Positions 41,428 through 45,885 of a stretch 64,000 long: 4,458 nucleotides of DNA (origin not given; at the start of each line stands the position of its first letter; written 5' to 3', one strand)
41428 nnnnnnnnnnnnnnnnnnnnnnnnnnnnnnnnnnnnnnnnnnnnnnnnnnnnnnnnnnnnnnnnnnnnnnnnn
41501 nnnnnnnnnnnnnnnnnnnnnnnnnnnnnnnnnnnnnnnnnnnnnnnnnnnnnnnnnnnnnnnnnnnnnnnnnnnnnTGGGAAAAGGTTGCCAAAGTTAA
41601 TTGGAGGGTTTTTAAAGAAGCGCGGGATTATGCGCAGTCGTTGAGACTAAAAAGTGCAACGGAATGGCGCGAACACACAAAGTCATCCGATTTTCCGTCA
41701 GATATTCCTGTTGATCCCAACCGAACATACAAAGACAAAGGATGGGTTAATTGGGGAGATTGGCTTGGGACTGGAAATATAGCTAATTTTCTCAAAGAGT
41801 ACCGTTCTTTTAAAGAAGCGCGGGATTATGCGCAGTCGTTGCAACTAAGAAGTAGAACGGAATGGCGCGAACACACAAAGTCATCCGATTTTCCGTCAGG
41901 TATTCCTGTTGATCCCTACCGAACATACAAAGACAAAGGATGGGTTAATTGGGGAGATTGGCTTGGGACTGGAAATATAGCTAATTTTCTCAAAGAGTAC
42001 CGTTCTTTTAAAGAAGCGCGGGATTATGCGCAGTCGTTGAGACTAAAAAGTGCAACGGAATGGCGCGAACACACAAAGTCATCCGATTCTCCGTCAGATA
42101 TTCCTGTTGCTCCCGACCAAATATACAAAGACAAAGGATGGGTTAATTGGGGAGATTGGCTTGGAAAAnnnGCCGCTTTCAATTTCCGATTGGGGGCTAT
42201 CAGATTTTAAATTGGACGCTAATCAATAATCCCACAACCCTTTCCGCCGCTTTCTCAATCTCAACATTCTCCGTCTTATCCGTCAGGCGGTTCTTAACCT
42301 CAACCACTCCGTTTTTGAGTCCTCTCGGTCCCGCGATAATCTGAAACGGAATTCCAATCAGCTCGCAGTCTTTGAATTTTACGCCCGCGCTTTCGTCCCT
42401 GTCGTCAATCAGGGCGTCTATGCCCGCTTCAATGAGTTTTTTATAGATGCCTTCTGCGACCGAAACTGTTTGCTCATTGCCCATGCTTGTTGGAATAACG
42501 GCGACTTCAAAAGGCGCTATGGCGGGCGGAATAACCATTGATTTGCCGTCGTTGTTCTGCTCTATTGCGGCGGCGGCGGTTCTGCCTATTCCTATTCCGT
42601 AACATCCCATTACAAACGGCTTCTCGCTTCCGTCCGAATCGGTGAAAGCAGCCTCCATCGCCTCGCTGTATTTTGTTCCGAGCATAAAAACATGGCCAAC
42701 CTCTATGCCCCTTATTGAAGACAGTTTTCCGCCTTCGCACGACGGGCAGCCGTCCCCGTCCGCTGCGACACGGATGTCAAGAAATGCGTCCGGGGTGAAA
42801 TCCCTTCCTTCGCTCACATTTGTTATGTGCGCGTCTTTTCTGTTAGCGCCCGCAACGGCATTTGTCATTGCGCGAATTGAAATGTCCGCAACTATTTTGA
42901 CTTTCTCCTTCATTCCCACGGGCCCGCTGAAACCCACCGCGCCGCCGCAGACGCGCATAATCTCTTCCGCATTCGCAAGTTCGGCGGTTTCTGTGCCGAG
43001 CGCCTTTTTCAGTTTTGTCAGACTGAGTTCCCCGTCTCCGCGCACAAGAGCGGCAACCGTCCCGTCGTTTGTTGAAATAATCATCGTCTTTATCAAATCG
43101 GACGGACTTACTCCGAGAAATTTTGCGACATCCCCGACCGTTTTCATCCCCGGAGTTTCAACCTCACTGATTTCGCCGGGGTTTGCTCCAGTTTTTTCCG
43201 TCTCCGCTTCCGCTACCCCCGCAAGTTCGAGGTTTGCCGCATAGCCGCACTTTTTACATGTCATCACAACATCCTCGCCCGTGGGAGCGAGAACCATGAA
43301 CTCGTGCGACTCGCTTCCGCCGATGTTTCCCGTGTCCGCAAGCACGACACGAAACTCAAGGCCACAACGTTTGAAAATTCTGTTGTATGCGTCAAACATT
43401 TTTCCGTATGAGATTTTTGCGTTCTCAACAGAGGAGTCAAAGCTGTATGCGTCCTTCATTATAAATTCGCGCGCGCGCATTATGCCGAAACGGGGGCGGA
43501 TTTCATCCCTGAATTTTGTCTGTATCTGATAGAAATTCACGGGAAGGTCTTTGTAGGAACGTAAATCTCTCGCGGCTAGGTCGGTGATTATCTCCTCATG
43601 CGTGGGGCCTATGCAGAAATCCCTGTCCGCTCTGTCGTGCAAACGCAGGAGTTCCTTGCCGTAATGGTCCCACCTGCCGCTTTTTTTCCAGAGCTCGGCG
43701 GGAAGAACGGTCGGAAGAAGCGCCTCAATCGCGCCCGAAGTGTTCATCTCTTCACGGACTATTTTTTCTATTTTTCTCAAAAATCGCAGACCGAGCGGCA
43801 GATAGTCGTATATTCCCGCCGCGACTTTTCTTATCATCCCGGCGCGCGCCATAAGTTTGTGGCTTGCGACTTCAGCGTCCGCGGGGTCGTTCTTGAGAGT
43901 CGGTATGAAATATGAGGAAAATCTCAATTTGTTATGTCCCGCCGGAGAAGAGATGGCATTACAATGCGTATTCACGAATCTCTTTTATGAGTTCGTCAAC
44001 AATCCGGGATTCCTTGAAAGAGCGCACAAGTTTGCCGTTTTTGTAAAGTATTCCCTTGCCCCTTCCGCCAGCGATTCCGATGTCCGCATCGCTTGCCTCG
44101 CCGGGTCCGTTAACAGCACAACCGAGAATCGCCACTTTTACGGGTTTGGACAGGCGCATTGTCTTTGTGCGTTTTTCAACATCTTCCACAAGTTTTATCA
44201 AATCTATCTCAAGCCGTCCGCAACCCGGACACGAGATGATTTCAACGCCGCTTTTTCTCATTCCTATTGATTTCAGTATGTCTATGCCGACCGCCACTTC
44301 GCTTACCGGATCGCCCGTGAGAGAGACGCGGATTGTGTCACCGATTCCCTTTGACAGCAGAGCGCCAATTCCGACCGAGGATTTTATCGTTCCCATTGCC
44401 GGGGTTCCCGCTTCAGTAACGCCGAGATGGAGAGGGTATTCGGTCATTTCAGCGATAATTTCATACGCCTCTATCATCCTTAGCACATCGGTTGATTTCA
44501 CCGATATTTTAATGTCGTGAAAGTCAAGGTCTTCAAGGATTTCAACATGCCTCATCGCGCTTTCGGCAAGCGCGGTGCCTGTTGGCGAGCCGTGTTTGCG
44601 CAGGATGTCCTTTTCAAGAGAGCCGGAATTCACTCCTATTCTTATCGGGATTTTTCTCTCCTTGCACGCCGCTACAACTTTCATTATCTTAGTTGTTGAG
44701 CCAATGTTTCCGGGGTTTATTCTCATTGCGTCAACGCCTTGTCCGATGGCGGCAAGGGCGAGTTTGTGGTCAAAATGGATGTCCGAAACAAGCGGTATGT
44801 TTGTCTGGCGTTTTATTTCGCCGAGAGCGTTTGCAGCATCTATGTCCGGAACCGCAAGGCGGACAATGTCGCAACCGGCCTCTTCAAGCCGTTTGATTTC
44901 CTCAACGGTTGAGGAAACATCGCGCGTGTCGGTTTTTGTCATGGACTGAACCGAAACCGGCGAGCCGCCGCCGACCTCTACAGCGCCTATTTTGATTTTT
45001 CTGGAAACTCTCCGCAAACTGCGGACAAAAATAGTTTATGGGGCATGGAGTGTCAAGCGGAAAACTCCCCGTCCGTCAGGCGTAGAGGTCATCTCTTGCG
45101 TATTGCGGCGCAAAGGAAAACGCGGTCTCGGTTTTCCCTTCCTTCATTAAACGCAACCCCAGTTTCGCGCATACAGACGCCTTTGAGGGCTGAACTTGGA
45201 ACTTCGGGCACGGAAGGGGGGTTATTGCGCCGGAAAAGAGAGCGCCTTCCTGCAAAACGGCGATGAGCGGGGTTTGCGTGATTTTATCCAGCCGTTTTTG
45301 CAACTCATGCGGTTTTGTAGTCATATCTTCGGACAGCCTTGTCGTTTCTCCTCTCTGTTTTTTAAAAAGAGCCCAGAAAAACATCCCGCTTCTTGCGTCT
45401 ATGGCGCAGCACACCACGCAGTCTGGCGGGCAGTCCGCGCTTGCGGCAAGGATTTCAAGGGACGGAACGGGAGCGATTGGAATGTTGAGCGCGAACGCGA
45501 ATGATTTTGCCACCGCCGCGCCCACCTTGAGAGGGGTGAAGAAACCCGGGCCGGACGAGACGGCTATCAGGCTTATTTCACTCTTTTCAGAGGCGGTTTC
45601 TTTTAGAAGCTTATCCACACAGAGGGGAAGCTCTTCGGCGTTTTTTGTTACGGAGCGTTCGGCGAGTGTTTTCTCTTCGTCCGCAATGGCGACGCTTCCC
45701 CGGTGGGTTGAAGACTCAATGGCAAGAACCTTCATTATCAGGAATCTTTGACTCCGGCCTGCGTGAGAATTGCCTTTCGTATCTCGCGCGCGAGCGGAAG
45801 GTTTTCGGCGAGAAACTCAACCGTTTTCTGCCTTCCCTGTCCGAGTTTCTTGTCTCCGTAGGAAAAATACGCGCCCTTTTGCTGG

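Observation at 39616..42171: Single-gene nuclease-helicase with a novel C-terminal repeat array, co-transcribed with gyrB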

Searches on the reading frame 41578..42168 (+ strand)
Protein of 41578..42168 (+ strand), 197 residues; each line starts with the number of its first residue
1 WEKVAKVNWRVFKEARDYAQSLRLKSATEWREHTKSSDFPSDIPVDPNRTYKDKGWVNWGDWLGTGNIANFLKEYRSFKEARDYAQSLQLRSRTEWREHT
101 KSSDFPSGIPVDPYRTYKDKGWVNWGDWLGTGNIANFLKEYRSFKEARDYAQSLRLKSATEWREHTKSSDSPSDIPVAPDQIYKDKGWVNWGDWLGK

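Call 53: search_protein_families(library=phrogs, proteins=[window:41578-42168:+], max_evalue=0.01)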
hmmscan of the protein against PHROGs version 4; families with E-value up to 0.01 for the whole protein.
window:41578-42168:+ (197 aa): 6 families
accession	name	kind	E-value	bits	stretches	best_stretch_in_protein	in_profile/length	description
phrog_20491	-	unknown function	0.0004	21.5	0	147-177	22-51/92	-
phrog_23992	-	unknown function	0.0018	19.4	0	49-68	31-50/92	-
phrog_28975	-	unknown function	0.005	17.9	0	139-173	56-89/153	-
phrog_32709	-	unknown function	0.0056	18.3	0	29-68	56-95/123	-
phrog_8948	-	unknown function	0.006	17.2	0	51-92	23-63/185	-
phrog_656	-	moron, auxiliary metabolic gene and host takeover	0.0077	17.7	0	133-178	29-74/98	abc2 anti-RecBCD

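Call 54: predict_structure(alignment_id=A2)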
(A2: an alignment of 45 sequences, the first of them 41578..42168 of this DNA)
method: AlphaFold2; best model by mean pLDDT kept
length: 197 residues; sequences in the alignment: 45
mean_pLDDT: 89.7   pTM: 0.48
mean pLDDT of the five models: 89.7, 87.5, 87.3, 87.1, 85.3
residues with pLDDT >= 90: 144; 70-90: 36; 50-70: 13; < 50: 4
segments of 3 or more residues with pLDDT < 50: 1-4
pLDDT, mean of each block of 10 residues (from residue 1): 63 95 92 95 94 90 78 86 95 93 90 92 91 74 96 97 93 92 95 96
secondary structure, 60 per line:
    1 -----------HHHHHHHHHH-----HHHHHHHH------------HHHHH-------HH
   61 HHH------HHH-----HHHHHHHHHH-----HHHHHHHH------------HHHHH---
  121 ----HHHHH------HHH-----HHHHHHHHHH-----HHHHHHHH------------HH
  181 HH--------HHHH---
elements in order: H12-21 H27-34 H47-51 H59-63 H78-87 H93-100 H113-117 H125-129 H144-153 H159-166 H179-182 H191-194

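Call 59: fold_search(model_id=the predicted structure, library=viral)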
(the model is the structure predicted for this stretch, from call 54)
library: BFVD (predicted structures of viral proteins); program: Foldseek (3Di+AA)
matches with E <= 10: 16; with E <= 0.001: 2
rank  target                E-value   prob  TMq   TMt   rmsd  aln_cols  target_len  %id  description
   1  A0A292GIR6            5.3e-07  1.00  0.34  0.24  14.9       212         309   22  (no name in the UniProt tables at hand)
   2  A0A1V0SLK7            2.4e-04  1.00  0.31  0.11  11.6       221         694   19  Superfamily II helicase (Fragment) [Klosneuvirus KNV1]
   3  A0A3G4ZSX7            1.6e-01  0.72  0.24  0.09  12.7       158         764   18  Superfamily II DNA or RNA helicase [Terrestrivirus sp.]
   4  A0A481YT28            2.3e-01  0.41  0.25  0.08  16.9       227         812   14  Helicase [Marseillevirus LCMAC102]
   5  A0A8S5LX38            1.9e+00  0.02  0.11  0.07  26.4       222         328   11  Putative DNA-binding motif protein [Myoviridae sp. ctZgq1]
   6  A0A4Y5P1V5            2.8e+00  0.06  0.18  0.24  18.3       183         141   11  YqeY-like protein [Pantoea phage vB_PagS_AAS21]
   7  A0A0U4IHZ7            3.7e+00  0.06  0.22  0.22  12.9       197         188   11  (no name in the UniProt tables at hand)
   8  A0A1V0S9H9            5.0e+00  0.01  0.11  0.09  21.8       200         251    8  Uncharacterized protein [Catovirus CTV1]
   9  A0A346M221            5.3e+00  0.01  0.11  0.03  21.2       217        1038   12  (no name in the UniProt tables at hand)
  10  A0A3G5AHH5            5.9e+00  0.01  0.15  0.09  18.8       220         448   12  SAP domain-containing protein [Sylvanvirus sp.]
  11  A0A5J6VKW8            7.2e+00  0.02  0.16  0.18  14.6       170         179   12  Uncharacterized protein [Megaviridae environmental sample]
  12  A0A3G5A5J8            8.0e+00  0.01  0.11  0.11  10.9        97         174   15  AAA family ATPase [Hyperionvirus sp.]
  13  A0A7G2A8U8            8.9e+00  0.02  0.21  0.12  13.4       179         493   11  DNA 3'-5' helicase [Human papillomavirus type 53]
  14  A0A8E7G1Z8            9.9e+00  0.02  0.11  0.10   9.8        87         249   10  Nonstructural protein NS1 [Cecropis daurica ambidensovirus]
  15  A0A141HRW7            9.9e+00  0.01  0.17  0.18  18.2       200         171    8  (no name in the UniProt tables at hand)
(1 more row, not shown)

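Call 65: search_protein_representatives(alignment_id=A2)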
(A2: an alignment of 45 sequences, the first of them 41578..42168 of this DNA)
Query: 45 sequences, 198 profile positions. Proteins with E-value up to 0.001 (for the whole library): 7919; up to 1e-10: 5588; up to 1e-30: 2555. The best 150 are listed.
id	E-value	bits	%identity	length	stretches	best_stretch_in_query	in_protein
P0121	0.0e+00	1666.9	-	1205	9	5-197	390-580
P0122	0.0e+00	1308.5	-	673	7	7-198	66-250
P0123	0.0e+00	1229.8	-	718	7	2-197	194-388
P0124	0.0e+00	1158.4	-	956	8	8-198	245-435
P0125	0.0e+00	1073.3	-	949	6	9-197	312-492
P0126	0.0e+00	1039.8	-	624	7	39-197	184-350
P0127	0.0e+00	1021.7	-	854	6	5-170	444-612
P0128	6.6e-296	988.8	-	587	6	5-198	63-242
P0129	1.3e-288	964.9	-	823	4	1-198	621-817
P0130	1.1e-286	958.7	-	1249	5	2-198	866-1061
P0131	3.1e-284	950.7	-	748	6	39-197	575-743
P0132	1.1e-275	922.7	-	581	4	6-197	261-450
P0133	4.6e-269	901.2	-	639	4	7-198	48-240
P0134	2.2e-263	882.7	-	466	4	12-198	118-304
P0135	2.2e-262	879.4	-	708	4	6-197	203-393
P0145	3.4e-241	810.2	-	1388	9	7-198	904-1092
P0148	2.0e-237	797.9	-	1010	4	7-198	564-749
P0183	3.0e-195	660.2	-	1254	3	6-198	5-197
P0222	7.0e-171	580.7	-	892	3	4-198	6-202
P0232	7.2e-164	557.8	-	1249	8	9-197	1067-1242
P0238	5.4e-163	555.0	-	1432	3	5-196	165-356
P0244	2.1e-161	549.8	-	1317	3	10-198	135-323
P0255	2.3e-154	526.8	-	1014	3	6-198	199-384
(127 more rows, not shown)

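Call 68: search_protein_families(library=pfam, proteins=[P0183, P0238, P0244, P0255, P0222, P0130, P0148, P0232], max_evalue=0.0001)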
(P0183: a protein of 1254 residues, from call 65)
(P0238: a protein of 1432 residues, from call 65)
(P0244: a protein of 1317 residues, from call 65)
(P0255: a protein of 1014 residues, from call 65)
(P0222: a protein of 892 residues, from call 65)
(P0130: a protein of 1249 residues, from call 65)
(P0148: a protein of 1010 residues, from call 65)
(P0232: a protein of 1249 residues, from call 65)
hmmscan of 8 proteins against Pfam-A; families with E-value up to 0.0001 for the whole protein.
P0183 (1254 aa): 4 families
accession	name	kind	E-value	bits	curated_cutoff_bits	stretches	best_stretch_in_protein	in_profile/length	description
PF05148.21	Methyltransf_8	-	6.3e-45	154.1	27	1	1056-1239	15-202/219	Hypothetical methyltransferase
PF04851.21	ResIII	-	6.5e-09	36.4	22.5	1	595-763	9-162/164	Type III restriction enzyme, res subunit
PF00271.37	Helicase_C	-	1.1e-07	32.5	23.5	1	860-955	13-110/110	Helicase conserved C-terminal domain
PF14882.11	INT_rpt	-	3.7e-07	30.7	26.5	0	172-196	9-32/55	Integrase repeat unit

P0238 (1432 aa): 3 families
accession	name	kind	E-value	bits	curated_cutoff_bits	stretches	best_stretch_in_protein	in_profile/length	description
PF00271.37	Helicase_C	-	2.8e-09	37.6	23.5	1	940-1036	12-110/110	Helicase conserved C-terminal domain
PF00176.29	SNF2-rel_dom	-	4.2e-06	26.5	24.9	1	709-874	27-192/290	SNF2-related domain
PF14882.11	INT_rpt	-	6.4e-06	26.8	26.5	0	127-159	1-32/55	Integrase repeat unit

P0244 (1317 aa): 5 families
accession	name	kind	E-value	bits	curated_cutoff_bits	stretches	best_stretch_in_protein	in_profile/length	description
PF05148.21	Methyltransf_8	-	6.6e-35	121.4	27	1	1125-1308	3-188/219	Hypothetical methyltransferase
PF14882.11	INT_rpt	-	7.8e-11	42.5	26.5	0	95-126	1-32/55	Integrase repeat unit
PF04851.21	ResIII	-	3e-08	34.2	22.5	1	680-834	22-162/164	Type III restriction enzyme, res subunit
PF00271.37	Helicase_C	-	1.1e-06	29.4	23.5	1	933-1027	16-110/110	Helicase conserved C-terminal domain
PF08241.18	Methyltransf_11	-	1.7e-05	25.8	21.2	1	1226-1274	45-94/95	Methyltransferase domain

P0255 (1014 aa): 2 families
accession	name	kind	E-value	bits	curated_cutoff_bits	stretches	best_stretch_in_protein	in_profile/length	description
PF14882.11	INT_rpt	-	1.6e-08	35.1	26.5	0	235-257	10-32/55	Integrase repeat unit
PF00271.37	Helicase_C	-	5.6e-07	30.2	23.5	1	832-924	16-110/110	Helicase conserved C-terminal domain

P0222 (892 aa): 0 families

P0130 (1249 aa): 1 family
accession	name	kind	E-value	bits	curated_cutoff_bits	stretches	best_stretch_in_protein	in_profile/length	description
PF14882.11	INT_rpt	-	5.1e-13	49.5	26.5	0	1111-1143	12-46/55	Integrase repeat unit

P0148 (1010 aa): 4 families
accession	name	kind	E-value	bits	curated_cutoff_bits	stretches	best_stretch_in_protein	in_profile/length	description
PF00270.35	DEAD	-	2.7e-13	50.4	26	1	38-208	3-160/167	DEAD/DEAH box helicase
PF04851.21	ResIII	-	1.8e-12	47.9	22.5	1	33-208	2-162/164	Type III restriction enzyme, res subunit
PF08411.15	Exonuc_X-T_C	-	1.6e-06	27.9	27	0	635-658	201-224/269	Exonuclease C-terminal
PF14882.11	INT_rpt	-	3.3e-05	24.5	26.5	0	663-694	11-43/55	Integrase repeat unit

P0232 (1249 aa): 6 families
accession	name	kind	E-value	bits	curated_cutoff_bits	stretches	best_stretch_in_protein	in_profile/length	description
PF14882.11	INT_rpt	-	2.3e-69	229.9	26.5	7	616-668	1-55/55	Integrase repeat unit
PF04851.21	ResIII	-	1.5e-22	80.7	22.5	1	174-321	2-162/164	Type III restriction enzyme, res subunit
PF00270.35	DEAD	-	4.8e-14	52.9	26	1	179-326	3-165/167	DEAD/DEAH box helicase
PF00271.37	Helicase_C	-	2.4e-11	44.3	23.5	1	410-522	7-109/110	Helicase conserved C-terminal domain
PF04471.18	Mrr_cat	-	1.9e-07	31.6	21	1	42-157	3-112/115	Restriction endonuclease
PF22590.2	Cas3-like_C_2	-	1.1e-05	26.1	27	1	419-523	3-105/106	CRISPR-associated nuclease/helicase Cas3, C-terminal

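Call 76: search_protein_families(library=pfam, proteins=[P0130, P0222, P0145], max_evalue=0.001)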
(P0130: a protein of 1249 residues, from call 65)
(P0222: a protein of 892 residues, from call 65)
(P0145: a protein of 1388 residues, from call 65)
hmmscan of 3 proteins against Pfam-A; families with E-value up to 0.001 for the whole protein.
P0130 (1249 aa): 3 families
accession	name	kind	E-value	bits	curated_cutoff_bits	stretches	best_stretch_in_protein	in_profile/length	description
PF14882.11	INT_rpt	-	5.1e-13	49.5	26.5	0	1111-1143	12-46/55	Integrase repeat unit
PF00271.37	Helicase_C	-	0.00014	22.5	23.5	1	417-479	48-108/110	Helicase conserved C-terminal domain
PF04851.21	ResIII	-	0.00066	20.1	22.5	0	110-269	4-141/164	Type III restriction enzyme, res subunit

P0222 (892 aa): 0 families

P0145 (1388 aa): 0 families

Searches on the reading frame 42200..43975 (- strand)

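Call 36: search_protein_families(library=pfam, proteins=[window:42200-43975:-], max_evalue=0.00001)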
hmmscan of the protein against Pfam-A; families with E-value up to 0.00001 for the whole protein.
window:42200-43975:- (591 aa): 3 families
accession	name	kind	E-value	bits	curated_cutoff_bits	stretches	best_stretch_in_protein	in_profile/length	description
PF00587.30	tRNA-synt_2b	-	4.4e-35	121.8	29.3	1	112-474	3-179/179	tRNA synthetase class II core domain (G, H, P, S and T)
PF04073.20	tRNA_edit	-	5.2e-26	91.6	25.5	1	274-390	1-120/123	Aminoacyl-tRNA editing domain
PF03129.25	HGTP_anticodon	-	1.2e-21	77.1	21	1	490-580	1-91/94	Anticodon binding domain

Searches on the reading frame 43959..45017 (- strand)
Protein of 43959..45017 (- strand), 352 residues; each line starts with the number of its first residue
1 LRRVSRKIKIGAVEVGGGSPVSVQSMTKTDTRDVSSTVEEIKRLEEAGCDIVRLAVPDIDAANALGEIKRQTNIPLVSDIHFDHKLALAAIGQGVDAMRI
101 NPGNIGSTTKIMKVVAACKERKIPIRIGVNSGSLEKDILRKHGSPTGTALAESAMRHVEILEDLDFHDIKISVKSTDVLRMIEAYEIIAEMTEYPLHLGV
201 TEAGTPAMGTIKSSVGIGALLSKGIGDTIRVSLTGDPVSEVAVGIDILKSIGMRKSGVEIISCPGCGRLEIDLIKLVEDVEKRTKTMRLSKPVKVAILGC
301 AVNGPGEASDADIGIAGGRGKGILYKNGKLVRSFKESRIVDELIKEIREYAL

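Call 36: search_protein_families(library=pfam, proteins=[window:43959-45017:-], max_evalue=0.00001)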
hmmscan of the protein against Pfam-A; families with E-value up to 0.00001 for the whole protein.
window:43959-45017:- (352 aa): 1 family
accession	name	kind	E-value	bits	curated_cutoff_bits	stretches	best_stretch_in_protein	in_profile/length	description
PF04551.19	GcpE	-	3.7e-151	503.4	32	1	6-348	2-342/343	GcpE protein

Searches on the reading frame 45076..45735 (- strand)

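Call 36: search_protein_families(library=pfam, proteins=[window:45076-45735:-], max_evalue=0.00001)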
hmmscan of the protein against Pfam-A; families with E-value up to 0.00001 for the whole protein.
window:45076-45735:- (219 aa): 1 family
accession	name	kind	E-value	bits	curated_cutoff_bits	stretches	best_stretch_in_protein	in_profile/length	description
PF00814.31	TsaD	-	9.4e-24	85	24.8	1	33-147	30-149/264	tRNA N6-adenosine threonylcarbamoyltransferase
